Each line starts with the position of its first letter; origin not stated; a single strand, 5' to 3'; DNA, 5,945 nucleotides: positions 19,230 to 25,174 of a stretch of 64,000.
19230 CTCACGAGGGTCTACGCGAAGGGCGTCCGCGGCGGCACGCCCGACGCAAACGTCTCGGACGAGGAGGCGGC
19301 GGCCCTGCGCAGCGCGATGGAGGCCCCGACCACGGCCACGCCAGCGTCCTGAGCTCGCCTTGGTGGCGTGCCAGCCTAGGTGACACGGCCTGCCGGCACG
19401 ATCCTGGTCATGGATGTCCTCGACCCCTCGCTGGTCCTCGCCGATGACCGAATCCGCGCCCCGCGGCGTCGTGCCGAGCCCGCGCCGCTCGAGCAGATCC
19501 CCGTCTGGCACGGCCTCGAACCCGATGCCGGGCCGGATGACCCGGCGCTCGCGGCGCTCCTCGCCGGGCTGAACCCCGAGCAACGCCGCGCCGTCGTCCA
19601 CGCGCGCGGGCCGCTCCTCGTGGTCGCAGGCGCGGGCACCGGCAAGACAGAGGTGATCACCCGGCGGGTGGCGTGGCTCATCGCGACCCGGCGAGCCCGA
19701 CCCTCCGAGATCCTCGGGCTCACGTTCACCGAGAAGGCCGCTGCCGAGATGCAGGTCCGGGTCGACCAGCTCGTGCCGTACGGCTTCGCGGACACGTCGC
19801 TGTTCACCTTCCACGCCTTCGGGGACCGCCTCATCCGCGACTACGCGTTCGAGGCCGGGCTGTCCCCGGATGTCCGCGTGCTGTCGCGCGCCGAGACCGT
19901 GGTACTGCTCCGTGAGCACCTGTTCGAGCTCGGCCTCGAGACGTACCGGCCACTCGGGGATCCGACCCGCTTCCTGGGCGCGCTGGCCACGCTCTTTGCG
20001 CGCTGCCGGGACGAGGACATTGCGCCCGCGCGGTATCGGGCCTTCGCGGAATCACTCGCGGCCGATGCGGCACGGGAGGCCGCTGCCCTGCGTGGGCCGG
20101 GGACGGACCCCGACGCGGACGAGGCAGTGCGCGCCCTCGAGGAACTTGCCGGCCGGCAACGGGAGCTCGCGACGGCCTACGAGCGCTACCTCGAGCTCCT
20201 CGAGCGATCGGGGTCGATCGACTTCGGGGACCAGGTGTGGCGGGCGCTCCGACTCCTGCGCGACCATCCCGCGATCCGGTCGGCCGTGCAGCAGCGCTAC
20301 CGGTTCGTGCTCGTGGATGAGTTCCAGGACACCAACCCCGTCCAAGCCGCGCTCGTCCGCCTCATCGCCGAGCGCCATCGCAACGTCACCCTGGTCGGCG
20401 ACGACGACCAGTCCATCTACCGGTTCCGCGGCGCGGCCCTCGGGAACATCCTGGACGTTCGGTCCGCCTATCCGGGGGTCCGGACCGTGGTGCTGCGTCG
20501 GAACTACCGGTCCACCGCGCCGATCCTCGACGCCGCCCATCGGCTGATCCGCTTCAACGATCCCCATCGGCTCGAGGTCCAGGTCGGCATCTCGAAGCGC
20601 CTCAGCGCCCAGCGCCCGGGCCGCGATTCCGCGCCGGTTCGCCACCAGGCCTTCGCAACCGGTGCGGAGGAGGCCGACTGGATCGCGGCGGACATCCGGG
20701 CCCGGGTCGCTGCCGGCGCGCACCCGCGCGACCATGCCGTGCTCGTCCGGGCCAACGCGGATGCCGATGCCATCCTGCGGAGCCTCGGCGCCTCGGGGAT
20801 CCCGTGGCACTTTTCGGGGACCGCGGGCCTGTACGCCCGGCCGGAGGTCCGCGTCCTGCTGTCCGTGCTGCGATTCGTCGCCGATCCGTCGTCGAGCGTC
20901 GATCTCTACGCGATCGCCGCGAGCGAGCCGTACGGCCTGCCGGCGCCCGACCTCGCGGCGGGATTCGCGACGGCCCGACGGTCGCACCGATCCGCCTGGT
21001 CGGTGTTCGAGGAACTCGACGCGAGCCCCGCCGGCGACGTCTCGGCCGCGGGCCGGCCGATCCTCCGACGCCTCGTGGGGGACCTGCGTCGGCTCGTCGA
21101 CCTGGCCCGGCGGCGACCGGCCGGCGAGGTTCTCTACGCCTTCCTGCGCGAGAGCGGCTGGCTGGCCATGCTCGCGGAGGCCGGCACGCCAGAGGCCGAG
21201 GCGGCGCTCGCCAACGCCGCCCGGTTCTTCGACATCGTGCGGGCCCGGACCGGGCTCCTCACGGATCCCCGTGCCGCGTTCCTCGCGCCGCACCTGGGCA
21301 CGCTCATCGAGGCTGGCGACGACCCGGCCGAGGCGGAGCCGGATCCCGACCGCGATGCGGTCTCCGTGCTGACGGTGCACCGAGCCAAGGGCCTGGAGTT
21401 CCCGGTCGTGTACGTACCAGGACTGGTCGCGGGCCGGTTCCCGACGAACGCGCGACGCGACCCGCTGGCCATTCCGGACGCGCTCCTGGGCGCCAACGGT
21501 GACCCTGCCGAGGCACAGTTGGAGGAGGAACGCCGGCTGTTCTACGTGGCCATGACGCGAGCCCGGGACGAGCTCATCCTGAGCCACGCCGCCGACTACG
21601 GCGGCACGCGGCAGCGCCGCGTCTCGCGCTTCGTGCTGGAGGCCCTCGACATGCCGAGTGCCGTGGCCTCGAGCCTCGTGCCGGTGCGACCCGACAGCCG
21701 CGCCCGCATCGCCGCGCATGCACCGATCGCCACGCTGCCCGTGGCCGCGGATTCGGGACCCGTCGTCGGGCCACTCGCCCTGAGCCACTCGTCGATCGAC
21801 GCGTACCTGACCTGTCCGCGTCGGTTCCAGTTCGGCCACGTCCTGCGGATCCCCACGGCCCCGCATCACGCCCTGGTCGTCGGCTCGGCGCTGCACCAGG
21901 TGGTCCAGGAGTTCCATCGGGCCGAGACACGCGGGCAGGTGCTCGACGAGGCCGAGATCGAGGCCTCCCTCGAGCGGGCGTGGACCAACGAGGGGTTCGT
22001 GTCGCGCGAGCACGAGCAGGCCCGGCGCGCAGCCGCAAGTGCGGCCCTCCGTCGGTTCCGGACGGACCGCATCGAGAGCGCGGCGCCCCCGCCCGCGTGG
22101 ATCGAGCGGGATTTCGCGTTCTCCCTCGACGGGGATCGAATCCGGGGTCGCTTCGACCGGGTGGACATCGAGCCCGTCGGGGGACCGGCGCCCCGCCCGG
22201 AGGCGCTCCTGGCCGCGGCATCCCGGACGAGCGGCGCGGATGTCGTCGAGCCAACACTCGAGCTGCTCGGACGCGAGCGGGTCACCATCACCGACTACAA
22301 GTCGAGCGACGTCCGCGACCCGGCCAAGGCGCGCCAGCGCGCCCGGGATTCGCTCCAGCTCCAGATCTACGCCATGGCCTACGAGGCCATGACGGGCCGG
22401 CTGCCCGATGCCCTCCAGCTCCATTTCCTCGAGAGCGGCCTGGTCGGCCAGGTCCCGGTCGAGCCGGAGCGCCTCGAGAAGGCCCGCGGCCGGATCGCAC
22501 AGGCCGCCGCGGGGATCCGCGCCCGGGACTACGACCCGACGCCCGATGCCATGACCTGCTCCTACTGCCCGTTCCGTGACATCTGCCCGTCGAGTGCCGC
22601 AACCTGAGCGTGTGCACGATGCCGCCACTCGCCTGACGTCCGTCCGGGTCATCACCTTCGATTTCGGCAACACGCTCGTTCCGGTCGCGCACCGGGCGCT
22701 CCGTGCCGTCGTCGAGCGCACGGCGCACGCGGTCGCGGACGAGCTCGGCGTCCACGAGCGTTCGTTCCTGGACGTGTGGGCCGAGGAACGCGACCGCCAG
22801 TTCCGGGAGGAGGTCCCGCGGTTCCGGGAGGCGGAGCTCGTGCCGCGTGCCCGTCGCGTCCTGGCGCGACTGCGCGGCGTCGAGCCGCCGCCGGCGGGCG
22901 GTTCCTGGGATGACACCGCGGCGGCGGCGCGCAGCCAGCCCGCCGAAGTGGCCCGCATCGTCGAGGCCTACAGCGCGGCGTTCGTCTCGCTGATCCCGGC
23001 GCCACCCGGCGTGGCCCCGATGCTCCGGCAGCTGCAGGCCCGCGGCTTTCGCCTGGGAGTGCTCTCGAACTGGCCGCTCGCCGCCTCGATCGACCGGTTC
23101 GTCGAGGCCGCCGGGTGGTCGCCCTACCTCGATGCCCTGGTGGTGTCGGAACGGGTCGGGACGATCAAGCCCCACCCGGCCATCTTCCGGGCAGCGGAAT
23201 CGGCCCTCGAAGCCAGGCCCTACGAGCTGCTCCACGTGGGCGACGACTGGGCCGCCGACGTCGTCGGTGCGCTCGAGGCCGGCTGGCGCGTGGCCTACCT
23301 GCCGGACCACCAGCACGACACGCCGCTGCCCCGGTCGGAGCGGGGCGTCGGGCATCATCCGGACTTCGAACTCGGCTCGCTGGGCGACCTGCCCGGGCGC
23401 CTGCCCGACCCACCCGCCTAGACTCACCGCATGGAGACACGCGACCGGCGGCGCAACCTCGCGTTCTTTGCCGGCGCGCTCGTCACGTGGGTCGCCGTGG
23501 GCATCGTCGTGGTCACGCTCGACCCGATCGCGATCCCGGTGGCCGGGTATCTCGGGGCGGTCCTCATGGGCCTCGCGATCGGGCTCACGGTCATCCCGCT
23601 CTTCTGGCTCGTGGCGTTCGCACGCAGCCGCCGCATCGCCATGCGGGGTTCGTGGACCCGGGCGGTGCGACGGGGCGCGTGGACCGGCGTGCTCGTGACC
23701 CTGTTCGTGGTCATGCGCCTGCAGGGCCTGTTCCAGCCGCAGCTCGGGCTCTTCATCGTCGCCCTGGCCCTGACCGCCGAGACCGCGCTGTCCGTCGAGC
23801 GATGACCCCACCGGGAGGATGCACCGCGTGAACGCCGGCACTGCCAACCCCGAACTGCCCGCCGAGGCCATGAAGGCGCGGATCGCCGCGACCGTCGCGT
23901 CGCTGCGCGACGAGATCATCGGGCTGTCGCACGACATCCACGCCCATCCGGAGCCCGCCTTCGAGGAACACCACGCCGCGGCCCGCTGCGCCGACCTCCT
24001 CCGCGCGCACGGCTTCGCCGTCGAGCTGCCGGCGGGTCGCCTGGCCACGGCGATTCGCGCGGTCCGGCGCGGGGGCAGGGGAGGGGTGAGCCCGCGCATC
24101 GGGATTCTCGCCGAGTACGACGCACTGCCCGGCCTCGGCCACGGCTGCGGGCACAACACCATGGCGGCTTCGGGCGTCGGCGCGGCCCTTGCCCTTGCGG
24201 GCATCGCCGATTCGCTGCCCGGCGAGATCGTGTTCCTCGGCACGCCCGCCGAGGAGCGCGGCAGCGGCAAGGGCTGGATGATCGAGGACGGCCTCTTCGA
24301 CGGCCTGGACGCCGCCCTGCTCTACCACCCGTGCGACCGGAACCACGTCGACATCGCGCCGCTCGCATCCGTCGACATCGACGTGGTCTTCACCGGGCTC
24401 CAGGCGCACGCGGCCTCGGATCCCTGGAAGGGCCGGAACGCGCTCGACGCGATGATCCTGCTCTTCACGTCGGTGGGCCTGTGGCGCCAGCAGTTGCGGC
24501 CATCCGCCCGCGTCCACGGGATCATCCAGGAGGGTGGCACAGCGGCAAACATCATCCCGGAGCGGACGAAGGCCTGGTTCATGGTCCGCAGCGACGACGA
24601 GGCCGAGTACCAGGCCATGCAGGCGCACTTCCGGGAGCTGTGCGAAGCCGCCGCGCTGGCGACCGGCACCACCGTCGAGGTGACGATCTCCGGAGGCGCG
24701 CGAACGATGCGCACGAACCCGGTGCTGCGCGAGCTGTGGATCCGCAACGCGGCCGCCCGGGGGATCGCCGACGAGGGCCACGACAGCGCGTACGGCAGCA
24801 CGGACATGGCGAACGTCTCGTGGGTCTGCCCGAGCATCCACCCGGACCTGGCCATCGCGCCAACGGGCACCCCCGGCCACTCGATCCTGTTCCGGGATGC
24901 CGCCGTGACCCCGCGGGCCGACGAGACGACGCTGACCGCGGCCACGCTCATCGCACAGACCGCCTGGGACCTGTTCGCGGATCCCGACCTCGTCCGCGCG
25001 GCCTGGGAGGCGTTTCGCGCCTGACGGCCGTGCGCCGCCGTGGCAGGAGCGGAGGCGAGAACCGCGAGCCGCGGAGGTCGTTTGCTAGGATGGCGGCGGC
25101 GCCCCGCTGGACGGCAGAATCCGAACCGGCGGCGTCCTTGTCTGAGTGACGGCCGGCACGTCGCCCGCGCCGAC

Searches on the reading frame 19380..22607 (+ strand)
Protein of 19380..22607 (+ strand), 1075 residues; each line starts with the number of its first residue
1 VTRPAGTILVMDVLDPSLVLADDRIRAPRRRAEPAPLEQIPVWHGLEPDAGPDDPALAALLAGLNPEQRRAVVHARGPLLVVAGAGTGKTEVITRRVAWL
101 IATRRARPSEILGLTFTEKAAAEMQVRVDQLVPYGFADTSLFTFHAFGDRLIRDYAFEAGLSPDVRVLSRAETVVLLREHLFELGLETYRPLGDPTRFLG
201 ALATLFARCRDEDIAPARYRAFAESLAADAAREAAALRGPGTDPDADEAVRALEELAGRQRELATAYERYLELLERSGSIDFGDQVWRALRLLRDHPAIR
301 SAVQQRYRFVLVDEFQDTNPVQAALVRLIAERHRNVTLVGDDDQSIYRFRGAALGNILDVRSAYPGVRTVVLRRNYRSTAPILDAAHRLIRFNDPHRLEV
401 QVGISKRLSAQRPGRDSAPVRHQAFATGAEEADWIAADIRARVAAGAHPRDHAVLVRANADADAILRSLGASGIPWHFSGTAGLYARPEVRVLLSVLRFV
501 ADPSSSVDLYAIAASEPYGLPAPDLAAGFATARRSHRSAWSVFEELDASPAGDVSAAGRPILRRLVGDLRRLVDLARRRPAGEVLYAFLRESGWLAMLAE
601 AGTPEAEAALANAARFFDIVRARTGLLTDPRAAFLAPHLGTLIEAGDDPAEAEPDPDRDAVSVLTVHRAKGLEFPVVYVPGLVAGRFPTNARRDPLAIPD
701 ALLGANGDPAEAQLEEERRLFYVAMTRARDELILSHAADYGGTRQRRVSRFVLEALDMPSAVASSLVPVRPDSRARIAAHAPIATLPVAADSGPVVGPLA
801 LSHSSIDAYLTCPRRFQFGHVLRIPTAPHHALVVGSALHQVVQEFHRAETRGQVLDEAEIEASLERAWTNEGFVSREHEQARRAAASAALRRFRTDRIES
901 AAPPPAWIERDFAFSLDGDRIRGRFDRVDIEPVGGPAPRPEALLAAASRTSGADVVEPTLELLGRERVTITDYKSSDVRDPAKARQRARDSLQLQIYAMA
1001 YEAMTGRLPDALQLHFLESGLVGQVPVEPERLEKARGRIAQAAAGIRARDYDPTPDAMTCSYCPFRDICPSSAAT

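Call 8: search_protein_families(library=pfam, proteins=[window:19380-22607:+], max_evalue=0.001)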
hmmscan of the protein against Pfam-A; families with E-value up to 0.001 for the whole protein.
window:19380-22607:+ (1075 aa): 8 families
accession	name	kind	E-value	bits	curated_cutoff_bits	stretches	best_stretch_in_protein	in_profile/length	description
PF00580.27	UvrD-helicase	-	2.8e-71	240.8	23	1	64-364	1-270/271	UvrD/REP helicase N-terminal domain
PF13361.12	UvrD_C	-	3.9e-43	148.6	25.6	2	657-737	283-348/350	UvrD-like helicase C-terminal domain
PF12705.13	PDDEXK_1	-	3.4e-34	119.3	22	2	801-932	2-134/247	PD-(D/E)XK nuclease superfamily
PF13245.12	AAA_19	-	1.2e-21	77.7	25.1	1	68-350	1-134/134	AAA domain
PF13538.12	UvrD_C_2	-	9.1e-13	48.3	27.4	2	662-685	3-28/52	UvrD-like helicase C-terminal domain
PF13604.12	AAA_30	-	5.2e-09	36.6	27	1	64-127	2-65/191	AAA domain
PF01443.25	Viral_helicase1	-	9.1e-05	22.8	21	0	302-349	54-101/228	Viral superfamily 1 RNA helicase core domain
PF01930.23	Cas_Cas4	-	0.00065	20.3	22.7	0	968-1069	66-158/160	Domain of unknown function DUF83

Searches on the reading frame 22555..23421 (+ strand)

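Call 8: search_protein_families(library=pfam, proteins=[window:22555-23421:+], max_evalue=0.001)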
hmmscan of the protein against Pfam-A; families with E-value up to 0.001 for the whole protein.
window:22555-23421:+ (288 aa): 3 families
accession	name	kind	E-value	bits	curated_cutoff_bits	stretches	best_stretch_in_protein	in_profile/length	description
PF00702.32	Hydrolase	-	1.5e-20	74.8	26.4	1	30-243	1-191/191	haloacid dehalogenase-like hydrolase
PF13419.12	HAD_2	-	8.6e-14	52.5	23.8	1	131-247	61-176/178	Haloacid dehalogenase-like hydrolase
PF13242.12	Hydrolase_like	-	2.1e-08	34.4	22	1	205-249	4-48/75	HAD-hyrolase-like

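Call 10: search_protein_families(library=ncbifam, proteins=[window:22555-23421:+], max_evalue=0.001)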
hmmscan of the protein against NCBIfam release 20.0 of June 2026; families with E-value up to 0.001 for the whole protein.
window:22555-23421:+ (288 aa): 28 families (the best 25 are shown)
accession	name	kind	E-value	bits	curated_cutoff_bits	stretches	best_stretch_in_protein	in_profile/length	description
TIGR02253.1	CTE7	subfamily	8e-23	81.4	169.75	1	30-279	2-220/221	TIGR02253 family HAD-type hydrolase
TIGR02252.1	DREG-2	subfamily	1.5e-19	70.6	155.2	1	151-246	108-201/203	HAD hydrolase, REG-2-like, family IA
NF053830.1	RUBPPhHalo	equivalog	2.7e-18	66.5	330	1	124-279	79-230/234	ribulose-1,5-bisphosphate 5-phosphatase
TIGR01449.2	PGP_bact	equivalog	3e-16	59.6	180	1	127-248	64-183/213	phosphoglycolate phosphatase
TIGR02254.1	YjjG_YfnB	equivalog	2.4e-14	53.4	159.9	1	151-256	100-203/223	YjjG family noncanonical pyrimidine nucleotidase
NF006976.0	PRK09449.1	equivalog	1.3e-12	47.8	183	1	133-257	80-203/225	pyrimidine 5'-nucleotidase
TIGR01428.1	HAD_type_II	equivalog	1.7e-12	47.8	125.4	1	145-249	88-190/197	haloacid dehalogenase type II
TIGR01509.1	HAD-SF-IA-v3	subfamily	2.4e-10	40.8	29.4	1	142-246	58-151/154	HAD-IA family hydrolase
TIGR01549.1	HAD-SF-IA-v1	subfamily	1.5e-09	38.5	23.3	1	154-243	68-149/149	HAD-IA family hydrolase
NF009804.0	PRK13288.1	equivalog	3.6e-09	36.4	218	1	151-247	85-179/215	pyrophosphatase PpaX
NF008018.0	PRK10748.1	equivalog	9.7e-09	34.7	225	1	172-263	128-221/238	5-amino-6-(5-phospho-D-ribitylamino)uracil phosphatase YigB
NF009695.0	PRK13222.1-2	equivalog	1.3e-08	34.7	225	1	135-246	81-190/226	phosphoglycolate phosphatase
NF009697.0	PRK13222.1-4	equivalog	3.5e-07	29.8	327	1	151-244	97-188/232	phosphoglycolate phosphatase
NF052576.1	PymNtasePynAStpc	equivalog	4.4e-07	29.8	350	1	151-254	102-206/229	pyrimidine 5'-nucleotidase PynA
TIGR01454.1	AHBA_synth_RP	hypoth_equivalog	4.9e-07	29.6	246.65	1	151-244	78-169/205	AHBA synthesis associated protein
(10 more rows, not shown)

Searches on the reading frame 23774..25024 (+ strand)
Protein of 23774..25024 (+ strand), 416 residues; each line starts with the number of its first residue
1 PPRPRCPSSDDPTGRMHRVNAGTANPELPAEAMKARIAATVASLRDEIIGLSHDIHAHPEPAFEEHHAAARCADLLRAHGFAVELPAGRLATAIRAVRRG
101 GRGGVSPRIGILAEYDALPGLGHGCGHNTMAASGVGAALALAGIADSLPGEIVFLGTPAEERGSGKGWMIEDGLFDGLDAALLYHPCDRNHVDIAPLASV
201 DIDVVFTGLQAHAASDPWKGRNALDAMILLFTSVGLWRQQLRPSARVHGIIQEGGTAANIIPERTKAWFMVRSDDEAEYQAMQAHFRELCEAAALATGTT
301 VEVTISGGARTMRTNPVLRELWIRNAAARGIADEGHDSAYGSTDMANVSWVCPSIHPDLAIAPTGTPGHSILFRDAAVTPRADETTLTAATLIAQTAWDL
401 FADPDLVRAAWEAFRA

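Call 10: search_protein_families(library=ncbifam, proteins=[window:23774-25024:+], max_evalue=0.001)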
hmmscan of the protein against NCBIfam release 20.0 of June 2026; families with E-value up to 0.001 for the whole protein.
window:23774-25024:+ (416 aa): 14 families
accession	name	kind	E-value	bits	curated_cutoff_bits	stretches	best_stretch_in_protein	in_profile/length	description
TIGR01891.1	amidohydrolases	subfamily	9.7e-64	215.8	153.75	1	49-367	2-346/366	amidohydrolase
NF040868.1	carboxypep_CpsA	equivalog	1.7e-19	69.8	500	1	36-306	3-295/391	carboxypeptidase CpsA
NF038260.1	ectoine_DoeB_2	equivalog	1.3e-12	47.3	550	1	51-306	11-284/378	N(2)-acetyl-L-2,4-diaminobutanoate deacetylase DoeB2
NF006365.0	PRK08588.1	subfamily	5.4e-12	45.7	289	1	130-315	106-300/383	succinyl-diaminopimelate desuccinylase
NF005602.0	PRK07338.1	equivalog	8.3e-11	41.1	357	1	157-303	162-308/409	hydrolase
TIGR01910.1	DapE-ArgE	subfamily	5.6e-10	39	217.6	1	124-311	100-301/373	ArgE/DapE family deacylase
NF004788.0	PRK06133.1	subfamily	1.4e-08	34.1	349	1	151-321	168-337/417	glutamate carboxypeptidase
TIGR01900.1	dapE-gram_pos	equivalog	1.1e-07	31.1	304.2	1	177-348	144-309/351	succinyl-diaminopimelate desuccinylase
NF006769.0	PRK09290.1-3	subfamily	3.7e-07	29.2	452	1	202-332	220-352/417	allantoate amidohydrolase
NF058540.1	Ncarbamyl_ErtE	equivalog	4.9e-06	25.4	520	1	202-335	220-358/418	N-carbamyl-l-glutamate amidohydrolase ErtE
NF006772.0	PRK09290.2-1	subfamily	3.5e-05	22.8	424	1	201-355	223-378/430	allantoate amidohydrolase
NF009529.0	PRK12893.1-2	equivalog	5.4e-05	22.2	508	1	200-328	211-343/411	Zn-dependent hydrolase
NF006771.0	PRK09290.1-5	subfamily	0.00031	19.4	399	1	200-332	216-350/413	allantoate amidohydrolase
NF009557.0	PRK13009.1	equivalog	0.00041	19.6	284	1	199-309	181-293/377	succinyl-diaminopimelate desuccinylase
